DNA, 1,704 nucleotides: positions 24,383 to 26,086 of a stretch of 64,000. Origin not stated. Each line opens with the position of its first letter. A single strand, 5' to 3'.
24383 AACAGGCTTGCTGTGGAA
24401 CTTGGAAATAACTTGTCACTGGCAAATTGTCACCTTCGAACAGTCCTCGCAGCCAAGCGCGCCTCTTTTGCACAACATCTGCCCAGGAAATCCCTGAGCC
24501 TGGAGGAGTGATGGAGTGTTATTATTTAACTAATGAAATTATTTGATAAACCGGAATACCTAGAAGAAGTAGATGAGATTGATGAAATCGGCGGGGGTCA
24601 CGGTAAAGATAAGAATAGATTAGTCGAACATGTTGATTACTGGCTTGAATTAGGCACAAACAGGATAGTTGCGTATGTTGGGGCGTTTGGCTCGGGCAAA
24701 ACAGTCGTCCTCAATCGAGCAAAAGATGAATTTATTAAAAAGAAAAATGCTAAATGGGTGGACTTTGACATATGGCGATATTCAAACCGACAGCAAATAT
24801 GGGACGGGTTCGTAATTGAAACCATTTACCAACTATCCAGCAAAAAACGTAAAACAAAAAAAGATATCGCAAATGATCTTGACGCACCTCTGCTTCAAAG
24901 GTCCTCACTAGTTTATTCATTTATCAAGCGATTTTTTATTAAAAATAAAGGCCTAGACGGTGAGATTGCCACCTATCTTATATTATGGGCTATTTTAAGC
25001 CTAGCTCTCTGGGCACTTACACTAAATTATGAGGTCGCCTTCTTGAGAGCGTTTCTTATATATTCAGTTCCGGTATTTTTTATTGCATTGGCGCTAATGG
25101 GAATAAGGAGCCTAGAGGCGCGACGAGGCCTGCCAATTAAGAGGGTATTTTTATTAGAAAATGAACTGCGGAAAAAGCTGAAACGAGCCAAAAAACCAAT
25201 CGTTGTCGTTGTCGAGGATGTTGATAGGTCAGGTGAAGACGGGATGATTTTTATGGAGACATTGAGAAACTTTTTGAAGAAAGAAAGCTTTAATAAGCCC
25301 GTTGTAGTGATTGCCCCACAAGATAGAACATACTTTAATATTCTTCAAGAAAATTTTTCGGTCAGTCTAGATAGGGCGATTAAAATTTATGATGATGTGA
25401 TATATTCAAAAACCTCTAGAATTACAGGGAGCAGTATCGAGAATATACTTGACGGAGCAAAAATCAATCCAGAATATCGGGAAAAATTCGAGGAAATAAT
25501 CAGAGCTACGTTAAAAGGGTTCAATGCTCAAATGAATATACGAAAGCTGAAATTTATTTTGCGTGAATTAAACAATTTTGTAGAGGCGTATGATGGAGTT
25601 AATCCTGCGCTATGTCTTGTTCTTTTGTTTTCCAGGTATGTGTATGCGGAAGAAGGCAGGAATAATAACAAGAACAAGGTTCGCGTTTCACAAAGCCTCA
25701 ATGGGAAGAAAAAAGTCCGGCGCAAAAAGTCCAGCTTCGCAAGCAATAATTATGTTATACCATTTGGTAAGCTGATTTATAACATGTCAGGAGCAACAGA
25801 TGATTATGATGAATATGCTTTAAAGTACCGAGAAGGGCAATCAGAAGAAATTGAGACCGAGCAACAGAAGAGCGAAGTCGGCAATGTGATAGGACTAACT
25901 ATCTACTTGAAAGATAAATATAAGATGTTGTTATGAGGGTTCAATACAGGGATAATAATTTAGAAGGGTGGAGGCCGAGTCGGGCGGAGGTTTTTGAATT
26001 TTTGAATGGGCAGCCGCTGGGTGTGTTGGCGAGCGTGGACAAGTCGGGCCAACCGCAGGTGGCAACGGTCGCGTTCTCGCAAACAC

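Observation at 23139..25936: A+T-richer islet after glyQS: (GYP)n beta-flower-like protein, HEPN-like protein and KAP transmembrane NTPase, a candidate defence or conflict module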

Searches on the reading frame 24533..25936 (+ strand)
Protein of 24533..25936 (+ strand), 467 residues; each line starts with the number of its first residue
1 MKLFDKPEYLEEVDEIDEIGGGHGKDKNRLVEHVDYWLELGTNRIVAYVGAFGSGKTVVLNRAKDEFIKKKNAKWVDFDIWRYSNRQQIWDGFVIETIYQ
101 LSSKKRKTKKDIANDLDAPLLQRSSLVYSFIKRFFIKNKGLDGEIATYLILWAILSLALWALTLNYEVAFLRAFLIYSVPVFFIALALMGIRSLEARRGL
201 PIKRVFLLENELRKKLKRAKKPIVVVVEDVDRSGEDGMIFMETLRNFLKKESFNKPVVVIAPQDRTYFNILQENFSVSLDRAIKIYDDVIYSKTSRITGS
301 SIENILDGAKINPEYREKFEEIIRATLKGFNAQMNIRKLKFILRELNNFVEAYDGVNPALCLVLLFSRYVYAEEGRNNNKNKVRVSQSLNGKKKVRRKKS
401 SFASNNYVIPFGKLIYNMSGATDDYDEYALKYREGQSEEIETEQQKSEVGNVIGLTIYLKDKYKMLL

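Call 3: search_protein_families(library=pfam, proteins=[window:24533-25936:+], max_evalue=1)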
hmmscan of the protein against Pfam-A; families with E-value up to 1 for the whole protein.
window:24533-25936:+ (467 aa): 8 families
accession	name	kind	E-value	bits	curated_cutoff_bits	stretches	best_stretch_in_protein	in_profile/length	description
PF07693.20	KAP_NTPase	-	5e-07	29.7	20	1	50-253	27-184/293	KAP family P-loop domain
PF13401.12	AAA_22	-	0.00057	20.6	27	1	42-110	4-69/130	AAA domain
PF13191.12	AAA_16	-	0.00081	20.4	32.6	1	45-247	26-158/167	AAA ATPase domain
PF24883.2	NPHP3_N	-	0.0016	19.1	24.8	1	34-117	12-95/164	Nephrocystin 3, N-terminal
PF25199.1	nSTAND_NTPase5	-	0.0096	16.2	34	0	40-68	38-66/145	Novel STAND NTPase 5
PF01184.24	Gpr1_Fun34_YaaH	-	0.015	15.3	25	1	141-189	113-161/207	GPR1/FUN34/yaaH family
PF00931.28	NB-ARC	-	0.13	11.9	23.5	1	31-126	5-103/248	NB-ARC domain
PF01637.24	ATPase_2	-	0.34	11.1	33.2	1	31-268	8-160/225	ATPase domain predominantly from Archaea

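Call 4: search_protein_families(library=padloc, proteins=[window:24533-25936:+], max_evalue=1)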
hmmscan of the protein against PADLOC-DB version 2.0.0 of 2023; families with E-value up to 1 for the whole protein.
window:24533-25936:+ (467 aa): 3 families
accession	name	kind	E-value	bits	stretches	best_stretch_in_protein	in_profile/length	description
PDLC02361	PifA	-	0.00016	18.4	1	49-106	46-105/720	PifA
PDLC04140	mad8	-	0.00052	17.6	1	28-76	12-58/314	mads_8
PDLC04164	AriA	-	0.0028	15.3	1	45-124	29-105/253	-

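Call 6: search_protein_families(library=ncbifam, proteins=[window:24533-25936:+], max_evalue=1)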
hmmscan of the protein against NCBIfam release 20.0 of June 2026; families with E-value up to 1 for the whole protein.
window:24533-25936:+ (467 aa): 2 families
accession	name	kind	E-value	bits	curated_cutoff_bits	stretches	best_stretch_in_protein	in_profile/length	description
NF041923.1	QatA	equivalog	0.065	11.9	600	1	50-114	40-103/628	Qat anti-phage system ATPase QatA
NF038013.1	AceTr_1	equivalog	0.25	11.4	50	1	141-189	88-134/176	acetate uptake transporter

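Call 10: find_homologous_proteins(query=window:24533-25936:+)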
Query window:24533-25936:+ (467 aa): 20 proteins with E <= 0.001 among 8000 candidates.
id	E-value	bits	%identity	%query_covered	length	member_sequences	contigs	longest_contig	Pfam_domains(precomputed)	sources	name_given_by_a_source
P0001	0.0e+0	1027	100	100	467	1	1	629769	PF07693.21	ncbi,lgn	-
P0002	1.5e-67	247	36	81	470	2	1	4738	PF07693.21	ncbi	-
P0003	3.6e-63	232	37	78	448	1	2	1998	PF07693.21,PF13401.13,PF13191.13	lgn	-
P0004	7.1e-57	212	31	95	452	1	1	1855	PF07693.21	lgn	-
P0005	3.4e-55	206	37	79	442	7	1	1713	PF07693.21,PF13191.13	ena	-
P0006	4.1e-55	206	37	79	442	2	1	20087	PF07693.21,PF03193.23,PF20693.4,PF13191.13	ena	-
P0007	6.9e-55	205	37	79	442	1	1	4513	PF07693.21,PF13191.13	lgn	-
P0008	1.7e-54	204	36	79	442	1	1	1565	PF07693.21,PF13191.13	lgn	-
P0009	6.5e-54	202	36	79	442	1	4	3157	PF07693.21,PF13191.13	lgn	-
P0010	6.5e-54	202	36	79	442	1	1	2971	PF07693.21,PF13191.13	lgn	-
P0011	1.2e-53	201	37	80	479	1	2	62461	-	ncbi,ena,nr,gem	ncbi:hypothetical protein FWG95_01195 [Candidatus Saccharibacteria bacterium]|nr:hypothetical protei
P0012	1.5e-53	201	33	79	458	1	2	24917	PF07693.21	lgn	-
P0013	3.5e-50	190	35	79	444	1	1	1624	PF07693.21,PF13191.13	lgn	-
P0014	3.1e-47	180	32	99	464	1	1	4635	PF07693.21,PF13191.13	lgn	-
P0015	7.1e-45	172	33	79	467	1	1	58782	-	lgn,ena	-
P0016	5.8e-40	156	38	61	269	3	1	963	PF07693.21,PF03193.23,PF20693.4,PF13191.13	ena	-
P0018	1.3e-17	82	24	76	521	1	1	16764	PF07693.21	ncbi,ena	-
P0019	1.7e-13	69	26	52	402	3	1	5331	PF07693.21,PF13401.13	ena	-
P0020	8.0e-13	66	27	52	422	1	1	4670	PF07693.21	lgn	-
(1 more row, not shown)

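Call 14: find_encoding_contigs(protein=P0011, flank=6000, max_places=3)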
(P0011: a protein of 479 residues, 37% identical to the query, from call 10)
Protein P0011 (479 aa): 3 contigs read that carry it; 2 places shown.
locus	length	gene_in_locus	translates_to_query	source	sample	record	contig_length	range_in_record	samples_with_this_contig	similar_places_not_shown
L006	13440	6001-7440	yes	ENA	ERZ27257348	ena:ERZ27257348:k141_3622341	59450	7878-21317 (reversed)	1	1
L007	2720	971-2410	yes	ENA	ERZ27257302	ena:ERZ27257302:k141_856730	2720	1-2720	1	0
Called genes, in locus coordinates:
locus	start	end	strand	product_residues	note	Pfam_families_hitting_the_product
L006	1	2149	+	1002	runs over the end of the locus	PF07517:SecA_DEAD, PF01043:SecA_PP_bind, PF21090:P-loop_SecA, PF07516:SecA_SW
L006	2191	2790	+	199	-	PF20582:UPF0758_N, PF04002:RadC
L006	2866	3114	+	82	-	-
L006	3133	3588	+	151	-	-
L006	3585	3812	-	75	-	PF18893:DUF5652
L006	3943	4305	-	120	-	PF18899:DUF5655 (weak), PF08818:DUF1801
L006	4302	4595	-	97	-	PF08922:DUF1905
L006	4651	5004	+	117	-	PF03819:MazG (weak), PF12643:MazG-like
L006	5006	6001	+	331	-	PF01844:HNH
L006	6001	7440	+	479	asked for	-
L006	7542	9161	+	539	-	PF01443:Viral_helicase1 (faint), PF05970:PIF1, PF13245:AAA_19, PF13604:AAA_30, PF21530:Pif1_2B_dom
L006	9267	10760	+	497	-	-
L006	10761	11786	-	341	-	PF00438:S-AdoMet_synt_N, PF02772:S-AdoMet_synt_M, PF02773:S-AdoMet_synt_C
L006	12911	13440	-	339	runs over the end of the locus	-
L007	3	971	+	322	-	?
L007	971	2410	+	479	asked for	-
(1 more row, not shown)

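Call 16: find_encoding_contigs(protein=P0015, flank=6000, max_places=2)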
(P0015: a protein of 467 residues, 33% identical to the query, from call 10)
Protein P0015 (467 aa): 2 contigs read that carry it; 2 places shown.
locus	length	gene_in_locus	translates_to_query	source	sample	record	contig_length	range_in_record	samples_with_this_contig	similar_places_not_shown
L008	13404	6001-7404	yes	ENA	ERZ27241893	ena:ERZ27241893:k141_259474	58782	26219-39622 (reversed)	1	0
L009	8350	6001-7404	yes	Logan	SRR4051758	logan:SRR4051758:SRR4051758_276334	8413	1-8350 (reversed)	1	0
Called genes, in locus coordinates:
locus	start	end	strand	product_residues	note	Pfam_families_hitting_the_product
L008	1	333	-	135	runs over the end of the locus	-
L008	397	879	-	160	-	PF13408:Zn_ribbon_recom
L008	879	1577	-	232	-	PF00239:Resolvase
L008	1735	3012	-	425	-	-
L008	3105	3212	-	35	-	-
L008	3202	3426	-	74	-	-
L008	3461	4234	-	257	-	-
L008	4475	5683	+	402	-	-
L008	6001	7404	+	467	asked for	-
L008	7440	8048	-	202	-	-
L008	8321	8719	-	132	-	PF01741:MscL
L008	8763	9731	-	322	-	PF00230:MIP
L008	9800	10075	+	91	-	-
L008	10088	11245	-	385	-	PF05496:RuvB_N, PF00158:Sigma54_activat (faint), PF20720:nSTAND3 (weak), PF00004:AAA, PF07728:AAA_5 (faint), PF16193:AAA_assoc_2, PF12002:MgsA_C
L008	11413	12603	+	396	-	PF00871:Acetate_kinase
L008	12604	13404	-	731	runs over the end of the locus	PF00580:UvrD-helicase, PF13245:AAA_19, PF13604:AAA_30 (faint), PF01443:Viral_helicase1 (faint), PF13361:UvrD_C, PF13538:UvrD_C_2, PF21196:PcrA_UvrD_tudor (weak)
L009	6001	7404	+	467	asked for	-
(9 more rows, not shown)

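Call 17: find_encoding_contigs(protein=P0012, flank=6000, max_places=2)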
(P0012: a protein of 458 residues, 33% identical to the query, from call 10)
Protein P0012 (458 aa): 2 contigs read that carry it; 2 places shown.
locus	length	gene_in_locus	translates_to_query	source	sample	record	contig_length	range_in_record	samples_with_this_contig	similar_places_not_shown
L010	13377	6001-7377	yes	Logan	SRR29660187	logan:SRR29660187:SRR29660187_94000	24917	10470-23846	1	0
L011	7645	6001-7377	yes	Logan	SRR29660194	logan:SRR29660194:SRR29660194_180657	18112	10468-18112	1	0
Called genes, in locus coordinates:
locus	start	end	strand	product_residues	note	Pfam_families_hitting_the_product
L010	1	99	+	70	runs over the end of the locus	PF02609:Exonuc_VII_S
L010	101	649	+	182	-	PF02353:CMAS (weak)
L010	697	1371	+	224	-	-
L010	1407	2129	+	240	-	-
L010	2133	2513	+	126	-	PF00072:Response_reg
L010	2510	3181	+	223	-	PF11967:RecO_N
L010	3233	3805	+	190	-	-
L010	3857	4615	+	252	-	-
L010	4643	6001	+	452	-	PF28494:GlyRS_ins_1 (faint), PF00587:tRNA-synt_2b, PF03129:HGTP_anticodon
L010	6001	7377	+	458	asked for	PF07693:KAP_NTPase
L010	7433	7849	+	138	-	PF08570:DUF1761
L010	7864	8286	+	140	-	PF01878:EVE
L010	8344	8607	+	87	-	-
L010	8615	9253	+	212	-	PF03575:Peptidase_S51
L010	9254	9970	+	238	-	PF08713:DNA_alkylation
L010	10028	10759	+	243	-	PF03358:FMN_red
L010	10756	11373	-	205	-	PF04525:LOR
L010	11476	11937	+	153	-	PF01243:PNPOx_N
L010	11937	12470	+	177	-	PF00293:NUDIX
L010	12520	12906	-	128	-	PF00254:FKBP_C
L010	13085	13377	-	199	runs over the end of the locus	-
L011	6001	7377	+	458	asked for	PF07693:KAP_NTPase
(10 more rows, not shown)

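Call 18: find_encoding_contigs(protein=P0006, flank=6000, max_places=2)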
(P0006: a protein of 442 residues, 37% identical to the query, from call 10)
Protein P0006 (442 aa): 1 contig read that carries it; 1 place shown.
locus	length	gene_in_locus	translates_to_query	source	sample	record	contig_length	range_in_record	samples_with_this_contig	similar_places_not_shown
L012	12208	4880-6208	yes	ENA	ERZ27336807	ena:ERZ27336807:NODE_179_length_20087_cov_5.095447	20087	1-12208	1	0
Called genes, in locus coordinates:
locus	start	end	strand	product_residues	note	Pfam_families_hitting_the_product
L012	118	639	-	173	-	-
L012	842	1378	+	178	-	-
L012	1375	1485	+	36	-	-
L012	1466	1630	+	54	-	-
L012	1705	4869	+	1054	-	PF02463:SMC_N (weak), PF13304:AAA_21 (faint)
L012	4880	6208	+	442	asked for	PF03193:RsgA_GTPase (faint), PF07693:KAP_NTPase (weak), PF13191:AAA_16 (faint), PF20693:YobI-ATPase (faint)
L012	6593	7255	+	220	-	-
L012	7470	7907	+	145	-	-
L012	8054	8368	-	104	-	PF13376:OmdA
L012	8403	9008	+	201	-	PF04525:LOR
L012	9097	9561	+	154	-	PF11188:DUF2975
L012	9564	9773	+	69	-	PF13443:HTH_26, PF01381:HTH_3 (weak)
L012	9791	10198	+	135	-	PF00293:NUDIX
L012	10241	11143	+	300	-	PF06983:3-dmu-9_3-mt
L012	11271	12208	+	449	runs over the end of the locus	PF19264:DUF5907 (weak)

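Call 66: search_protein_families(library=padloc, alignment_id=A3, max_evalue=0.1)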
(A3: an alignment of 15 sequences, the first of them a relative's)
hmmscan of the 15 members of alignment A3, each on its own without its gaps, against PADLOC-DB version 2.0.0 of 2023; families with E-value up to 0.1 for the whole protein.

A. member 1, P0001 (467 aa): 3 families
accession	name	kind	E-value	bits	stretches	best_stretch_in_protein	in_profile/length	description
PDLC02361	PifA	-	0.00016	18.4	1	49-106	46-105/720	PifA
PDLC04140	mad8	-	0.00052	17.6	1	28-76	12-58/314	mads_8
PDLC04164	AriA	-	0.0028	15.3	1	45-124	29-105/253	-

B. families by the number of members that match (of 15 scanned): 21 families
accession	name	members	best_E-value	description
PDLC02361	PifA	14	1.4e-10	PifA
PDLC02210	QatA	11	1.2e-06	-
PDLC04957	PDC-S20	7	1.4e-06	-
PDLC04140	mad8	7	0.00052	mads_8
PDLC04958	PDC-S20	6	5.6e-05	-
PDLC02373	dCTPase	5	0.00011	-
PDLC04959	PDC-S20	4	1.3e-09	-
PDLC04135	mad3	3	1.4e-05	mads_3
PDLC02209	QatA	2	2.8e-05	-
PDLC02981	AriAB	2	0.024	-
PDLC03839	LeoA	1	0.00093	-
PDLC03959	SngB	1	0.0014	-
PDLC04164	AriA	1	0.0028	-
PDLC04136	mad4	1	0.0037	mads_4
PDLC02494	BrxD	1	0.0071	BrxD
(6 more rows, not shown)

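Call 76: find_related_loci(query=A3, collection=viral_contigs, flank=5000)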
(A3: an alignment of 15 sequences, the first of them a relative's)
Query A3 (467 aa) in viral_contigs; peptide patterns used: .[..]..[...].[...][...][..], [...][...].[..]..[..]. (x = any residue, [..] = any of these).
410 stretches matched a pattern, but none encodes a relative of the query by tblastn (E <= 1e-3).

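Call 78: list_cluster_members(proteins=[P0001, P0021, P0055, P0022])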
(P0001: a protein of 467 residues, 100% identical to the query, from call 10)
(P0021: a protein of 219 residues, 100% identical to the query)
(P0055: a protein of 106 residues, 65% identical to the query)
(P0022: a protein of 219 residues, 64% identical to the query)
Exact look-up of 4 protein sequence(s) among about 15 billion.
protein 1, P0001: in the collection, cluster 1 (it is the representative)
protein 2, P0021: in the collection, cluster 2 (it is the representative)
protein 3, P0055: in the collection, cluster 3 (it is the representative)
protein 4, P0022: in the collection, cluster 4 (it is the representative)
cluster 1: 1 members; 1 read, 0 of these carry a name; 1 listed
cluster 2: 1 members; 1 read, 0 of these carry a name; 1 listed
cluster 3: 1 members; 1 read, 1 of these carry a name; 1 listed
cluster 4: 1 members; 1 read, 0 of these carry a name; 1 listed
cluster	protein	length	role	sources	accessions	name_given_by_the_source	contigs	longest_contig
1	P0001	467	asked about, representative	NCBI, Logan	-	-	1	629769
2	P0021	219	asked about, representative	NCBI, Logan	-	-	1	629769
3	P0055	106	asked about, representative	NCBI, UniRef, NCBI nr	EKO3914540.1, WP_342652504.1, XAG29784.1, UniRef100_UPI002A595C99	hypothetical protein P0F25_003261 [Vibrio metschnikovii] | hypothetical protein n=1 Tax=Vibrio metschnikovii TaxID=28172 RepID=UPI002A595C99 | hypothetical protein [Vibrio metschnikovii]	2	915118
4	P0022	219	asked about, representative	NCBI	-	-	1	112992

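Call 82: search_protein_families(library=pfam, proteins=[L006:5006-6001:+, L008:4475-5683:+], max_evalue=0.05)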
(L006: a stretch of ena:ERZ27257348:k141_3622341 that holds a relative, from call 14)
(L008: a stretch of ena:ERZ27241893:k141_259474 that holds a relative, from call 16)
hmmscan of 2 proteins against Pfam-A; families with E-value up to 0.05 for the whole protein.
L006:5006-6001:+ (331 aa): 2 families
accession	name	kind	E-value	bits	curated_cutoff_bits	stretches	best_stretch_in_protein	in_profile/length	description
PF01844.29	HNH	-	6.8e-10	39.4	21.4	1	249-301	1-46/47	HNH endonuclease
PF14279.12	HNH_5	-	0.00033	21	27.5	1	269-301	13-45/56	HNH endonuclease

L008:4475-5683:+ (402 aa): 0 families

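Call 98: search_protein_families(library=padloc, proteins=[L006:5006-6001:+, L006:7542-9161:+, L006:9267-10760:+, L012:1705-4869:+, L012:6593-7255:+, L008:4475-5683:+, L008:7440-8048:-, L010:7433-7849:+, L010:7864-8286:+, L008:1735-3012:-], max_evalue=0.001)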
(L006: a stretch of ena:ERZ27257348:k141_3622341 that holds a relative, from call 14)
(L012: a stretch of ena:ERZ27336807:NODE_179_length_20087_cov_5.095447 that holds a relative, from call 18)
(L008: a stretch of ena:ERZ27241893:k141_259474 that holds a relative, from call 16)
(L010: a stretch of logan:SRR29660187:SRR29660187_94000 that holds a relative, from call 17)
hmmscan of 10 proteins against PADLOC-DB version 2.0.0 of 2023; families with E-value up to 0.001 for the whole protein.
L006:5006-6001:+ (331 aa): 3 families
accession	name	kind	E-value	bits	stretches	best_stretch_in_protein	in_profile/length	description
PDLC03662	mREase_IV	-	4.2e-08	30.2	1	237-304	473-539/560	Type IV methyl-directed restriction enzyme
PDLC03656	mREase_IV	-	2.9e-06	25.2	1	227-298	185-254/277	Type IV methyl-directed restriction enzyme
PDLC03478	REase_II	-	2.1e-05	22.3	1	221-301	79-160/219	Type II restriction enzyme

L006:7542-9161:+ (539 aa): 10 families
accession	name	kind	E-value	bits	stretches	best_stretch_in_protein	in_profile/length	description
PDLC05064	PDC-S68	-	3.1e-17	59.6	2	17-143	704-824/1273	-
PDLC05065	PDC-S68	-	1.7e-16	57.2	2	2-143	609-745/1221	-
PDLC01734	typeIV_RecD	-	1e-13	48.5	1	2-143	343-476/763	RecD_0_IVD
PDLC01148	RecD_like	-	1.1e-13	48.4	1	16-143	331-445/719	RecD/Tra ATPase fused to N-terminal HHH domain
PDLC05066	PDC-S68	-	2.6e-11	40.3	1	13-145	593-723/1202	-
PDLC05035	PDC-S53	-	3.1e-10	36.8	2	345-386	800-840/900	-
PDLC04476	PDC-M16A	-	6.2e-08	29.5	1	17-61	29-73/691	-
PDLC04475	PDC-M16A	-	9.8e-08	29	0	17-144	35-184/721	-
PDLC04474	PDC-M16A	-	9.4e-05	19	0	359-383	644-668/917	-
PDLC02350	AbiO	-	0.00033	17.5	1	8-112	189-277/468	AbiO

L006:9267-10760:+ (497 aa): 0 families

L012:1705-4869:+ (1054 aa): 15 families
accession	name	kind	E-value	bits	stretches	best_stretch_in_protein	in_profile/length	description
PDLC02208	Ppl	-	1.9e-24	83.9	2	929-1047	775-888/894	-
PDLC04135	mad3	-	3.3e-14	51.2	2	694-1009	127-340/374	mads_3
PDLC04164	AriA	-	2.5e-07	28.5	1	927-1007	168-248/253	-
PDLC04144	HEC-01B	-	3.2e-07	27.8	0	937-1013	280-357/395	-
PDLC00290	PtuA1|PtuA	-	6.3e-07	27.1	0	353-386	14-47/414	AAA ATPase domain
PDLC04182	HEC-01A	-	7.4e-07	26.5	1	936-1006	288-362/406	-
PDLC02979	AriA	-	1.8e-06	26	1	353-728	14-268/373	-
PDLC02335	AbiLi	-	3.3e-06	24.4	1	832-1013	147-255/326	AbiLi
PDLC02980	AriA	-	6e-06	24.4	0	771-994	93-302/304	-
PDLC04174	HEC-01A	-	9.9e-06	23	1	931-1012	147-229/264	-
PDLC04175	HEC-01A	-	5.1e-05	20.5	1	930-1012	248-329/363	-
PDLC04140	mad8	-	5.3e-05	20.9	0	353-379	17-44/314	mads_8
PDLC04177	HEC-01A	-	0.00016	18.8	0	940-1011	285-358/393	-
PDLC03878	NsnB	-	0.00036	18.4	1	886-998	162-284/345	-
PDLC04570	PDC-M31A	-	0.00041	17.6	0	366-396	25-55/395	-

L012:6593-7255:+ (220 aa): 1 family
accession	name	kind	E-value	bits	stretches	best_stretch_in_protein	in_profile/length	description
PDLC05005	PDC-S35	-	6.2e-06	24.1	1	26-141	1-116/264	-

L008:4475-5683:+ (402 aa): 0 families

L008:7440-8048:- (202 aa): 0 families

L010:7433-7849:+ (138 aa): 0 families

L010:7864-8286:+ (140 aa): 0 families

L008:1735-3012:- (425 aa): 0 families
